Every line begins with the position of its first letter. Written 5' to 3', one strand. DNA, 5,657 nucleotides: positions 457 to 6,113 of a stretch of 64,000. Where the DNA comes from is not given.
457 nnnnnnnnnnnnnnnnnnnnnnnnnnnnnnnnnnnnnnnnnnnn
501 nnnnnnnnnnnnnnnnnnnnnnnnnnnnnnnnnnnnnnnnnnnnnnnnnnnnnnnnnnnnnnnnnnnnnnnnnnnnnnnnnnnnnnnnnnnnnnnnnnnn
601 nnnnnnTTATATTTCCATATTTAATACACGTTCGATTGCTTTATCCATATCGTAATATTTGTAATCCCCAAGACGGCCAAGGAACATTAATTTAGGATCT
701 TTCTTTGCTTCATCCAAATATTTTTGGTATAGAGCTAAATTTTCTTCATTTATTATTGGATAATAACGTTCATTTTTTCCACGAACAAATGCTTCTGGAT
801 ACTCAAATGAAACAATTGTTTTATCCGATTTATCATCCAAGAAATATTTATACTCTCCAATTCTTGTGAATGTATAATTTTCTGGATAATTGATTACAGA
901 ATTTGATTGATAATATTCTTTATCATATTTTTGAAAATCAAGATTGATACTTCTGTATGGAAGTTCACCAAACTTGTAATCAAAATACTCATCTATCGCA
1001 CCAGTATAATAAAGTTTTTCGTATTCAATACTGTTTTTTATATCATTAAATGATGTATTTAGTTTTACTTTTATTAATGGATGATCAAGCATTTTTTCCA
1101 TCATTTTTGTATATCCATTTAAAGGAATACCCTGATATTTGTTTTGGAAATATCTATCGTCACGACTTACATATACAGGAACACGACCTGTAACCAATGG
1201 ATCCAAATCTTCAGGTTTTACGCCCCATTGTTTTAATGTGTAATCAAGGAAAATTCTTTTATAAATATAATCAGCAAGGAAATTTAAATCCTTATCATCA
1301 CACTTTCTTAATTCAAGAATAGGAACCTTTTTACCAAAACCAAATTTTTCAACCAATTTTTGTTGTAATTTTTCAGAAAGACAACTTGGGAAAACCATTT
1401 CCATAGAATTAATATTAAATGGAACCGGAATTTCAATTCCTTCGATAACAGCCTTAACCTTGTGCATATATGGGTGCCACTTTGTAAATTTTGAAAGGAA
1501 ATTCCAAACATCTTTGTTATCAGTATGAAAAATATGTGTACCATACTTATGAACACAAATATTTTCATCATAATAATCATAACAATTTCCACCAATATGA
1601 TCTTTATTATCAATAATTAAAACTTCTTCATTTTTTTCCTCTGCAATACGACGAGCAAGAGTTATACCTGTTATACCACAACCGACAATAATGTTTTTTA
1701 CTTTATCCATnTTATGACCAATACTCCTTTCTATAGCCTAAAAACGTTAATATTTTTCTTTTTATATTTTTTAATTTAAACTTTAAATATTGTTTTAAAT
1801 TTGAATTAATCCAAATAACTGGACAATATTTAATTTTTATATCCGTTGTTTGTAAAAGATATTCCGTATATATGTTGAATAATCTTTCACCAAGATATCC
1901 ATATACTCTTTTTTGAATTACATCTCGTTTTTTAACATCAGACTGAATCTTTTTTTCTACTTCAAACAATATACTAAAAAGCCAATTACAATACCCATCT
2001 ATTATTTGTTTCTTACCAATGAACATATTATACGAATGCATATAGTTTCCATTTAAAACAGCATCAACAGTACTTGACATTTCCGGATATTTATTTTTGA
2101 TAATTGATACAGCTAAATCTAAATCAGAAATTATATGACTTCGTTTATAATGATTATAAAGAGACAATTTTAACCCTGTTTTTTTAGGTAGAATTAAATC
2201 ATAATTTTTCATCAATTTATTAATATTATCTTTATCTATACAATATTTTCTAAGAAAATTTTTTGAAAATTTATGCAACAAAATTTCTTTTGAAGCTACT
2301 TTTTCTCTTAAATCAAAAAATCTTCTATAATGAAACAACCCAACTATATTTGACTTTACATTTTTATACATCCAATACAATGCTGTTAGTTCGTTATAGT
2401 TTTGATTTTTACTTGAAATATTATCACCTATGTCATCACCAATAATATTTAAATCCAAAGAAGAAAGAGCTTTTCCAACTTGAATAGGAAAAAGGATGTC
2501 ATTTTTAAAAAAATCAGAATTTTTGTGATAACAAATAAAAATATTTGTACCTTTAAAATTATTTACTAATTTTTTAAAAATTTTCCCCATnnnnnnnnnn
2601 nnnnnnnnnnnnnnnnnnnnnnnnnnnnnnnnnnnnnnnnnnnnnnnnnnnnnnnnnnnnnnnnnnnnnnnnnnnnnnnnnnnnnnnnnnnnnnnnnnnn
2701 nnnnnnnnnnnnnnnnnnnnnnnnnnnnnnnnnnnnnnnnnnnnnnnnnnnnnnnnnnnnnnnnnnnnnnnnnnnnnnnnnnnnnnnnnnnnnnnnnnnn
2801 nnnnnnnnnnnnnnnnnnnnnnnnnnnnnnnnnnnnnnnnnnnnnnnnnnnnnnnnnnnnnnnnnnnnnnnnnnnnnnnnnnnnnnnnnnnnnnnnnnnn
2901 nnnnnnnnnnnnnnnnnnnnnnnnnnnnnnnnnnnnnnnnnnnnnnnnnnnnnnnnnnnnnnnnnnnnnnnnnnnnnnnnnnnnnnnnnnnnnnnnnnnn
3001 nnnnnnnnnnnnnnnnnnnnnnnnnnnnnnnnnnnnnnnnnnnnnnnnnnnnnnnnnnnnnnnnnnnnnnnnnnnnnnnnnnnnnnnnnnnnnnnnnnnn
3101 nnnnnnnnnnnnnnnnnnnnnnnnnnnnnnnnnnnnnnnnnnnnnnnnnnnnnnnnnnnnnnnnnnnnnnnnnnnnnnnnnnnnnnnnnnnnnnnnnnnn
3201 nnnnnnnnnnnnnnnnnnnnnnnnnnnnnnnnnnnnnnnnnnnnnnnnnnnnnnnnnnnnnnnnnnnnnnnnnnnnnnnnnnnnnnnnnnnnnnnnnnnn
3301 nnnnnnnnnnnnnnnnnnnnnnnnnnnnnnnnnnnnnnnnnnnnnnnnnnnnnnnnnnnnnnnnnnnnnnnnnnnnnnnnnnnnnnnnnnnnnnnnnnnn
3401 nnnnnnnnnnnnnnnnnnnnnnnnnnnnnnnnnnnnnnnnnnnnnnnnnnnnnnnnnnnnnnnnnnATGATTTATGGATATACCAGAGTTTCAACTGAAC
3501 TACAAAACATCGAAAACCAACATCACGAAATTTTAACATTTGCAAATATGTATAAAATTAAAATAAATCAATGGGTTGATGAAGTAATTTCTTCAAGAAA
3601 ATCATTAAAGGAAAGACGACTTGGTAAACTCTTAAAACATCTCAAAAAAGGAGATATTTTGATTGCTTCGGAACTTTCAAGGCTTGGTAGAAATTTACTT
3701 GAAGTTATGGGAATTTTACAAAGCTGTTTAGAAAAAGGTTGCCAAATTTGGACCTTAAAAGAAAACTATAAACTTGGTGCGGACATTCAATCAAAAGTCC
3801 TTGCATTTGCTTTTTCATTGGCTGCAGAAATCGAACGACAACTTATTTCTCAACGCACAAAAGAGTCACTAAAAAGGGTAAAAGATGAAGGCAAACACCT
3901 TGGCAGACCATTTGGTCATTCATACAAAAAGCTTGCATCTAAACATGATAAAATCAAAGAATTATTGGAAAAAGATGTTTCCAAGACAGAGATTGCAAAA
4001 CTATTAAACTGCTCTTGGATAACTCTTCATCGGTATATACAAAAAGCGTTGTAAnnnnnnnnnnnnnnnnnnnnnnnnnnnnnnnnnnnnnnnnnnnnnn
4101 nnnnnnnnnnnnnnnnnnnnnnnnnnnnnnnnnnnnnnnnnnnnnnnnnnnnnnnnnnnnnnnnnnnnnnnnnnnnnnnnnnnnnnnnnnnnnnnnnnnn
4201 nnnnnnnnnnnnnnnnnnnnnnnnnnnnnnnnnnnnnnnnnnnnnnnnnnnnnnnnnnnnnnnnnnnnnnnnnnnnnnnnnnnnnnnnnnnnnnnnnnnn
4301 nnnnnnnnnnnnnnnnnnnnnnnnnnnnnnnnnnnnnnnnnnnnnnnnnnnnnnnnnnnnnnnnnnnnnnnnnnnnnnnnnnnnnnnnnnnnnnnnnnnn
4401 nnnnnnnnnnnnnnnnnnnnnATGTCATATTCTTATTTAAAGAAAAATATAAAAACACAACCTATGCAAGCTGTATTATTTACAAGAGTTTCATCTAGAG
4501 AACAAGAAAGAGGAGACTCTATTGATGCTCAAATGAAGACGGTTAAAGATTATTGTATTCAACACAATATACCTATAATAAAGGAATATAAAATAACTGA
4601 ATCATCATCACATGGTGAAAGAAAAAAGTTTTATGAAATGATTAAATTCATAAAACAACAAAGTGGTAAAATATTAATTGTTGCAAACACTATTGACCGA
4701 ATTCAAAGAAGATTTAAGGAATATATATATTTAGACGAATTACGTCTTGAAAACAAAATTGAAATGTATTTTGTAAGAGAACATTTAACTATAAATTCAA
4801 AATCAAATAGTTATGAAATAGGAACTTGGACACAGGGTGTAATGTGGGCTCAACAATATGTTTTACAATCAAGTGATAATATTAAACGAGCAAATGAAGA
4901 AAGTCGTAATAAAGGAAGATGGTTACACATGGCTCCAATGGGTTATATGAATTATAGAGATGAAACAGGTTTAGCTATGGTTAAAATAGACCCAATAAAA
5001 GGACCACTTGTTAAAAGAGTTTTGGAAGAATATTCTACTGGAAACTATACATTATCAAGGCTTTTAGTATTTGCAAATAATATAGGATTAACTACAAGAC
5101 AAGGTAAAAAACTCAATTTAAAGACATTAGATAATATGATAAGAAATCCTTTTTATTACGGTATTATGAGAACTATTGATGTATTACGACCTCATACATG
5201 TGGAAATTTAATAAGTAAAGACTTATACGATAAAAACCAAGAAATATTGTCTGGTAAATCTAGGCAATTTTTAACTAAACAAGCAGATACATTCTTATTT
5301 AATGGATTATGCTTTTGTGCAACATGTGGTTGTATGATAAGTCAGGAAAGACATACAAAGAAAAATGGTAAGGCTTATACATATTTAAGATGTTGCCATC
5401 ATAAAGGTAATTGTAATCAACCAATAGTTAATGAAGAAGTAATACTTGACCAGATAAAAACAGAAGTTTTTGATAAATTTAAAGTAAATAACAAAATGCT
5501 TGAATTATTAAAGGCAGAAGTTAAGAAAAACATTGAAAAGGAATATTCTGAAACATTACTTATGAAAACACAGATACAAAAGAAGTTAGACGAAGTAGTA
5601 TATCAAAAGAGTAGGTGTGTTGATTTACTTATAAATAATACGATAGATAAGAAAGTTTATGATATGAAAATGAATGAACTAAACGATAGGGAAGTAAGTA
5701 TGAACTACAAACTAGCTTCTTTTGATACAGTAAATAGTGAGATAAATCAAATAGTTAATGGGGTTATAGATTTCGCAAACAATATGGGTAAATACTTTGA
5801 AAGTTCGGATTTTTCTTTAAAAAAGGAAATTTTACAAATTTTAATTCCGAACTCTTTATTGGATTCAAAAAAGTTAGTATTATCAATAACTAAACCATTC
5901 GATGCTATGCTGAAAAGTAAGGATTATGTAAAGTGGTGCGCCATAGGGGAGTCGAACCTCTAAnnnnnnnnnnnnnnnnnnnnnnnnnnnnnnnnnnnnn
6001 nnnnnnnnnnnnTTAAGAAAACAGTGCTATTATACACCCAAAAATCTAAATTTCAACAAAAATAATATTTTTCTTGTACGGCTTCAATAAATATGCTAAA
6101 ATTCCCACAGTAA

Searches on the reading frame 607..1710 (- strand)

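Call 66: search_protein_families(library=pfam, proteins=[window:607-1710:-], max_evalue=0.001)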
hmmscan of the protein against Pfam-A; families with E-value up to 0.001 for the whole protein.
window:607-1710:- (367 aa): 4 families
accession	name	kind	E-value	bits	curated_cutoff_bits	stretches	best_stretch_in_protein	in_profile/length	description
PF03275.19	GLF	-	2.4e-73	246.6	26.3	1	153-352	2-203/203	UDP-galactopyranose mutase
PF13450.12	NAD_binding_8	-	1.7e-17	63.9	21.9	1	8-75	1-68/68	NAD(P)-binding Rossmann-like domain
PF13454.12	NAD_binding_9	-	0.00054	20.4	21.8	1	7-73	1-73/155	FAD-NAD(P)-binding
PF01593.30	Amino_oxidase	-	0.00093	19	19.8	0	13-74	1-60/443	Flavin containing amine oxidoreductase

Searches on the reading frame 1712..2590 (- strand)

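Call 66: search_protein_families(library=pfam, proteins=[window:1712-2590:-], max_evalue=0.001)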
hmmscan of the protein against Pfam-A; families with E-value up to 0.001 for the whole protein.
window:1712-2590:- (292 aa): 1 family
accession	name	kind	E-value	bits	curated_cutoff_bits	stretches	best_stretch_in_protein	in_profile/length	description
PF14393.11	DUF4422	-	1.5e-73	247.8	25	1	17-243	2-217/220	Domain of unknown function (DUF4422)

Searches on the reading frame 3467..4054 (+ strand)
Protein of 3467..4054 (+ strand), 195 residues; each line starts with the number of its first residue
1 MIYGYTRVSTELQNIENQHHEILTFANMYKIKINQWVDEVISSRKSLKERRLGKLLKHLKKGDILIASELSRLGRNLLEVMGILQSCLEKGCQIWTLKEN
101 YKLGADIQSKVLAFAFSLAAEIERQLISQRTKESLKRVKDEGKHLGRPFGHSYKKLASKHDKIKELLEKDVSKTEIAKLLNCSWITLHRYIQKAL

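Call 15: search_protein_families(library=pfam, proteins=[window:3467-4054:+], max_evalue=0.1)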
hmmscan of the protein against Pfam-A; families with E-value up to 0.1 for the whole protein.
window:3467-4054:+ (195 aa): 9 families
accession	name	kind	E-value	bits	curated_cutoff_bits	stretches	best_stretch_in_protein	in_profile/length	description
PF00239.26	Resolvase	-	6e-30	104.7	23.3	1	2-143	1-144/145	Resolvase, N terminal domain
PF02796.21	HTH_7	-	0.00013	22.5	23.8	1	154-192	3-43/45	Helix-turn-helix domain of resolvase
PF13542.12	HTH_Tnp_ISL3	-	0.011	15.7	27.4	1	165-192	22-48/51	Helix-turn-helix domain of transposase family ISL3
PF13384.12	HTH_23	-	0.012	15.9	24.6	1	166-192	13-39/50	Homeodomain-like domain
PF13936.12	HTH_38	-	0.018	15.2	27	1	162-191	12-41/44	Helix-turn-helix domain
PF08279.18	HTH_11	-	0.021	15.1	25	1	163-193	6-38/55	HTH domain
PF04218.19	CENP-B_N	-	0.021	14.9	21.2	0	159-190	12-42/53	CENP-B N-terminal DNA-binding domain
PF01371.25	Trp_repressor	-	0.03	14.8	27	0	156-189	35-68/88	Trp repressor protein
PF11647.13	MLD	-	0.094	13.3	35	0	136-180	6-47/81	Membrane Localization Domain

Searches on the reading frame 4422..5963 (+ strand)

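Call 15: search_protein_families(library=pfam, proteins=[window:4422-5963:+], max_evalue=0.1)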
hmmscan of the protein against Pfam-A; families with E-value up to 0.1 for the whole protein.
window:4422-5963:+ (513 aa): 4 families
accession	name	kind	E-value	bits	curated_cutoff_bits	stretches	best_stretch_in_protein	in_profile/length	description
PF00239.26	Resolvase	-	1.1e-12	48.7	23.3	1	17-129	1-108/145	Resolvase, N terminal domain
PF07508.19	Recombinase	-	1.7e-08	35.1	21.1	1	192-278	2-101/102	Recombinase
PF13408.12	Zn_ribbon_recom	-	3.4e-07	31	25.3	1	292-349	1-57/58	Recombinase zinc beta ribbon domain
PF22462.2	Ctf19_RWD2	-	0.089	13.4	26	0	369-396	38-65/77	Ctf19, second RWD domain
